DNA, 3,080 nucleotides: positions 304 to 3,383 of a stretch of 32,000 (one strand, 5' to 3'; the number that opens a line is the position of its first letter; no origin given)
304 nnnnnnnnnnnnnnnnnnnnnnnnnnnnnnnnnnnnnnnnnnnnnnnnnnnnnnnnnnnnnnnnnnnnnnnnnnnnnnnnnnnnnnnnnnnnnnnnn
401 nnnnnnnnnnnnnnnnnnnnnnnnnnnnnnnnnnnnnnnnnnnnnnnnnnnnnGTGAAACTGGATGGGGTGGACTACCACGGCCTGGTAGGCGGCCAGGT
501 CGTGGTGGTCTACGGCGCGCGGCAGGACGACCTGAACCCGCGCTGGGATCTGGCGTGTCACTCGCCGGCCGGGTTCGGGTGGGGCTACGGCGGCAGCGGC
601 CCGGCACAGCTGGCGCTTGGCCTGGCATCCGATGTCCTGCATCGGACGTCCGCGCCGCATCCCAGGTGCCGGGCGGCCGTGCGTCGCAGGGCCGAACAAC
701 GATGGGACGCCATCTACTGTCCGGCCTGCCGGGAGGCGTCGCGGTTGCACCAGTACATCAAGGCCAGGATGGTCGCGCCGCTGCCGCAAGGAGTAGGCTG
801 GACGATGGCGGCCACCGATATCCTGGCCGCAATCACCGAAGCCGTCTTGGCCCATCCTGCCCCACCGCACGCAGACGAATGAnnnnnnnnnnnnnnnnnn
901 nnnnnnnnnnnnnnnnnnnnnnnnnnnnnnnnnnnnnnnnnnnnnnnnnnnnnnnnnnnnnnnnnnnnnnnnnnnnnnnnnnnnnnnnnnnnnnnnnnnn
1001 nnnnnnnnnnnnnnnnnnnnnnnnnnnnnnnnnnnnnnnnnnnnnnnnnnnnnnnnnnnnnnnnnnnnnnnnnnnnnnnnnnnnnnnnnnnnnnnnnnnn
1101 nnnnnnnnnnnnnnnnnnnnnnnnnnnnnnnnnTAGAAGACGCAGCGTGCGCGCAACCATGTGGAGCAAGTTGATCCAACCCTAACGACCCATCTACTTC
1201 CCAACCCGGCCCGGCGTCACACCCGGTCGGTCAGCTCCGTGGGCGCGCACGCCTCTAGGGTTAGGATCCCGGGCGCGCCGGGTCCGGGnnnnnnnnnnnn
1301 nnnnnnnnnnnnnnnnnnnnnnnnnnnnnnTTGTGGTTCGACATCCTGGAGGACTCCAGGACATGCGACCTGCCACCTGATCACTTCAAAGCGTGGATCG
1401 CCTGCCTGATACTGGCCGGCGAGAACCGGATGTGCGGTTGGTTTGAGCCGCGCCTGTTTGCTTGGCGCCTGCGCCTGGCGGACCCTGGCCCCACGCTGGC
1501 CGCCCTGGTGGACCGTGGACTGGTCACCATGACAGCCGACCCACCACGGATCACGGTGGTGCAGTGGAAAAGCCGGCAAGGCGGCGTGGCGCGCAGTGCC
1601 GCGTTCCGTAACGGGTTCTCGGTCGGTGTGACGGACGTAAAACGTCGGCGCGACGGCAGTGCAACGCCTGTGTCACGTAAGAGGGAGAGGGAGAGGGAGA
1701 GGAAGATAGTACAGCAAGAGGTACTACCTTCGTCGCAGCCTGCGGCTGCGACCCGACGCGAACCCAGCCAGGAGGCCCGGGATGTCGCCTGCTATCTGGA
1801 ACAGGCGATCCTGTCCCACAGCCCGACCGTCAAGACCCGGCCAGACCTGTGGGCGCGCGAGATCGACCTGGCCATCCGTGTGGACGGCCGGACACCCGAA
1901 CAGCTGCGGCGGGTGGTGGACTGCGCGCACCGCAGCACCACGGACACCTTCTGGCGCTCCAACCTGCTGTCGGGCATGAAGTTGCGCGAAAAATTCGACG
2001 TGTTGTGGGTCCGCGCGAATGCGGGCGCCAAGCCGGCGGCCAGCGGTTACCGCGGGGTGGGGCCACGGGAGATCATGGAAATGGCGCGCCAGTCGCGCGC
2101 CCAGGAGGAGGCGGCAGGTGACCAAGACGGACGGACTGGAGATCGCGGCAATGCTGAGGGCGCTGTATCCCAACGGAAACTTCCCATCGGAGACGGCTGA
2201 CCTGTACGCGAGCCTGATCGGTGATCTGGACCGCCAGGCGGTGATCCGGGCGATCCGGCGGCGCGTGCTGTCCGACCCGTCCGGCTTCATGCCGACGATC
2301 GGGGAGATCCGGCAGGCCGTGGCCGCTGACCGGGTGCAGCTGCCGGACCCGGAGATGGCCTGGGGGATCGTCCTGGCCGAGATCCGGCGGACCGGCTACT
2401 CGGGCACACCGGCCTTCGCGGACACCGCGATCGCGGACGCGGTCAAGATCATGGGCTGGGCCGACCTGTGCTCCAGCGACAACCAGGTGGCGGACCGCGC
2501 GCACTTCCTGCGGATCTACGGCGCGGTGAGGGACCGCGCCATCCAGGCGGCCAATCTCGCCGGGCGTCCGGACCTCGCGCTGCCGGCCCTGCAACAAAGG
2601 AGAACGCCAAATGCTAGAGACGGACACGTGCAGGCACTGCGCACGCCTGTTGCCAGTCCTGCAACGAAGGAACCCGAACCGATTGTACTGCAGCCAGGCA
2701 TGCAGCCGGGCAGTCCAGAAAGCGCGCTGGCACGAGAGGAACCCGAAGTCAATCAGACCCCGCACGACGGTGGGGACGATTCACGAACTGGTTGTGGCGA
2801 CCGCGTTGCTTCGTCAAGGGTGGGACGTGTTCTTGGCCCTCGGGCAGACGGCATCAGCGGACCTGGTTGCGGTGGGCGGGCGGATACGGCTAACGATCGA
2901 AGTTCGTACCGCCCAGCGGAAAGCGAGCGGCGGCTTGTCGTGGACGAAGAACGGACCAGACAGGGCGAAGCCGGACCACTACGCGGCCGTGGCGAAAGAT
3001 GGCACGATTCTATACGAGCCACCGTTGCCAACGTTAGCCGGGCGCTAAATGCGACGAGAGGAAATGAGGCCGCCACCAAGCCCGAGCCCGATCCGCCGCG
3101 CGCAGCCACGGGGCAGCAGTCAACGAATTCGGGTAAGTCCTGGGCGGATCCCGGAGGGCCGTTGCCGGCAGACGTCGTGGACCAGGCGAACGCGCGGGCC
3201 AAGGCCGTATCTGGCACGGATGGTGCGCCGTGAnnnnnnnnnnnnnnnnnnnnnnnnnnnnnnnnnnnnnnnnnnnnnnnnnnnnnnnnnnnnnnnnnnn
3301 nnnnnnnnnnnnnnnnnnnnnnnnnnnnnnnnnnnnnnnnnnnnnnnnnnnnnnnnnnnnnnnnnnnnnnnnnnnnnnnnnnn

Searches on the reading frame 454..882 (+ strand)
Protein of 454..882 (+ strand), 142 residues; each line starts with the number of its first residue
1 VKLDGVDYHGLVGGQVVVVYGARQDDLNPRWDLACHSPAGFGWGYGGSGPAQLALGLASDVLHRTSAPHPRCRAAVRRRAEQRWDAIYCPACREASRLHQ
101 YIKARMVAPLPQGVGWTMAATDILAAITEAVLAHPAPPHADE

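Call 16: find_encoding_contigs(protein=window:454-882:+, flank=10000, max_places=2)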
Protein window:454-882:+ (142 aa): 2 contigs read that carry it; 2 places shown.
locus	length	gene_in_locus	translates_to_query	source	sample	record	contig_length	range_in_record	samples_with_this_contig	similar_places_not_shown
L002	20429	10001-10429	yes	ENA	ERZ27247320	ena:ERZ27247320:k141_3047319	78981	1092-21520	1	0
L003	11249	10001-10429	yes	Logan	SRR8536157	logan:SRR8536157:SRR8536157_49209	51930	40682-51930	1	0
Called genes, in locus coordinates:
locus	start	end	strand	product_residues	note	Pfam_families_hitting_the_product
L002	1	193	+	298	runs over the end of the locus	PF01507:PAPS_reduct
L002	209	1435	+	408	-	PF08845:SymE_toxin (weak), PF00145:DNA_methylase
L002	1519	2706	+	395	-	PF26345:ScoMcrA_N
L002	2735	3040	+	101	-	-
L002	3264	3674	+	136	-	-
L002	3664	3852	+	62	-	-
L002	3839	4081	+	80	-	-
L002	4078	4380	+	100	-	-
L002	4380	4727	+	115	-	-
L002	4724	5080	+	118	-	-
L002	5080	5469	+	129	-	-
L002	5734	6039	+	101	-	-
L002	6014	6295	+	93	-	-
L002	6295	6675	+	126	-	-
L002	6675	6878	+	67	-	-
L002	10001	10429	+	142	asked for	PF19663:DUF6166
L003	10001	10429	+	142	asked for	PF19663:DUF6166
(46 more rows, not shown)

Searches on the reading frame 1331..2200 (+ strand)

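Call 76: search_protein_families(library=phrogs, max_evalue=0.001, proteins=[window:1331-2200:+])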
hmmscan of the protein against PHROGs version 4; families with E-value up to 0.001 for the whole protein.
window:1331-2200:+ (289 aa): 7 families
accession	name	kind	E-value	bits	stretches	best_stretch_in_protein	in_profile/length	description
phrog_2514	-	DNA, RNA and nucleotide metabolism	1.3e-13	51.9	1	74-234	102-247/270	DnaD-like helicase loader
phrog_391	-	DNA, RNA and nucleotide metabolism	4.4e-13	50.5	1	101-236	132-274/298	replication initiation O-like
phrog_2357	-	unknown function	4.9e-11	43.7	1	145-232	15-100/124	-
phrog_4880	-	DNA, RNA and nucleotide metabolism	9.9e-11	42.6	1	134-232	166-263/304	replisome organizer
phrog_22834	-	unknown function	1.1e-08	35.7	1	150-238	160-243/310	-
phrog_277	-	DNA, RNA and nucleotide metabolism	3.1e-06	27.7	1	121-233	177-292/318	replication initiation O-like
phrog_9773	-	DNA, RNA and nucleotide metabolism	0.00044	21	1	171-229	222-277/288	replication initiation O-like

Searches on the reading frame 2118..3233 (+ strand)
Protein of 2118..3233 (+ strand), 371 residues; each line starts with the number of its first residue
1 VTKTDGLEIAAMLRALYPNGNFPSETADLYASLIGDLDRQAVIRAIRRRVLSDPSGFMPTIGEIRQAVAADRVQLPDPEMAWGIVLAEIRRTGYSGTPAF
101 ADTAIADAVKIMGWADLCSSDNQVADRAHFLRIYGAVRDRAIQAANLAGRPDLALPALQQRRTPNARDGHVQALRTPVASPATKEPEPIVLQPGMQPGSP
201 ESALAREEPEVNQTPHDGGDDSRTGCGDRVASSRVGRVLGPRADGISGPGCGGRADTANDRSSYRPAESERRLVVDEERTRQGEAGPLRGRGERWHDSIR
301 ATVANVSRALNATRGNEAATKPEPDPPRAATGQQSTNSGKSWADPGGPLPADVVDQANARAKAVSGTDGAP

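Call 76: search_protein_families(library=phrogs, max_evalue=0.001, proteins=[window:2118-3233:+])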
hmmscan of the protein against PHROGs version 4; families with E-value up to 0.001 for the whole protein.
window:2118-3233:+ (371 aa): 2 families
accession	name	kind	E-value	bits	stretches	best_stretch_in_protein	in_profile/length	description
phrog_9804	-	unknown function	1.7e-16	61.5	1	1-148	1-161/214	-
phrog_10105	-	unknown function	1.4e-09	38.8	1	14-140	17-144/210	-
